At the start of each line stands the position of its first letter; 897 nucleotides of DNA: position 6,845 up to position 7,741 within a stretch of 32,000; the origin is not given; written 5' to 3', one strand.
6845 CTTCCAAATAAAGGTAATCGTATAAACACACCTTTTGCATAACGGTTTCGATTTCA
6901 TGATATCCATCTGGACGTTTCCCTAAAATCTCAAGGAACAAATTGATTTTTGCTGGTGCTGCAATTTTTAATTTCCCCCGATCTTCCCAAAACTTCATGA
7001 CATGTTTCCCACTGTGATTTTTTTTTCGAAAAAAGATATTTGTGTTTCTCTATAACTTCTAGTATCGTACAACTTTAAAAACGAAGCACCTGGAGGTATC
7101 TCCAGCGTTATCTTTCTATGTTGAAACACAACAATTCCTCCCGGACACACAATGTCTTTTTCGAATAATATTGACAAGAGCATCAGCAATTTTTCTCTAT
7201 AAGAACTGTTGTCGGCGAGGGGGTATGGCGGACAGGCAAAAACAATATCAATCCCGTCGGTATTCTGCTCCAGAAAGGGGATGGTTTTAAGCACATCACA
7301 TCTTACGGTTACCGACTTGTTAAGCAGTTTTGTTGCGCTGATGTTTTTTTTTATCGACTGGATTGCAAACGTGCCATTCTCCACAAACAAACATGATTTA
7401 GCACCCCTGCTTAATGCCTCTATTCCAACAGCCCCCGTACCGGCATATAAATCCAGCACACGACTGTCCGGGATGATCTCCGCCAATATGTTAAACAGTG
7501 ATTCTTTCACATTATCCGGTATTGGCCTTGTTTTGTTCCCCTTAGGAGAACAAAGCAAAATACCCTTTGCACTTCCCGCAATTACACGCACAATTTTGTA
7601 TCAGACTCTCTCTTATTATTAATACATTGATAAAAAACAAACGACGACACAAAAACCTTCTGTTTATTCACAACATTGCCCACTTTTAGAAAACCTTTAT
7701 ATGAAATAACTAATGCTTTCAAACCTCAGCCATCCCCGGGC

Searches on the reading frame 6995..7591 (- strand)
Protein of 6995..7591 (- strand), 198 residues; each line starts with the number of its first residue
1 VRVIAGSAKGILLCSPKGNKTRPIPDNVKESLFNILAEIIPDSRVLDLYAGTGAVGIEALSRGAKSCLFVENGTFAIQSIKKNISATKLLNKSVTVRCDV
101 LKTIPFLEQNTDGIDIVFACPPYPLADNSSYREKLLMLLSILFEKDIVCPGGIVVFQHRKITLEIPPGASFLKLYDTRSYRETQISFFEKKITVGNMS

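Call 7: search_protein_families(library=pfam, proteins=[window:6995-7591:-], max_evalue=0.01)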
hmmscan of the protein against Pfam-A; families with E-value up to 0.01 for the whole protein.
window:6995-7591:- (198 aa): 6 families
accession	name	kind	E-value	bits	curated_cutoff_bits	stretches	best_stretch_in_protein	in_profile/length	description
PF03602.21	Cons_hypoth95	-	2.4e-41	141.8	24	1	1-188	1-181/182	Conserved hypothetical protein 95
PF05175.20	MTS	-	1.4e-05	25.2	23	1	34-123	25-108/170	Methyltransferase small domain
PF09445.16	Methyltransf_15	-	0.00043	20.3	22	1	44-123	3-81/165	RNA cap guanine-N2 methyltransferase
PF06325.19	PrmA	-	0.0041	17.1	22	1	41-102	161-223/296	Ribosomal protein L11 methyltransferase (PrmA)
PF02086.21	MethyltransfD12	-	0.005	17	22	0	29-64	5-43/253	D12 class N6 adenine-specific DNA methyltransferase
PF10294.15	Methyltransf_16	-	0.006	16.8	21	1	42-97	47-103/174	Lysine methyltransferase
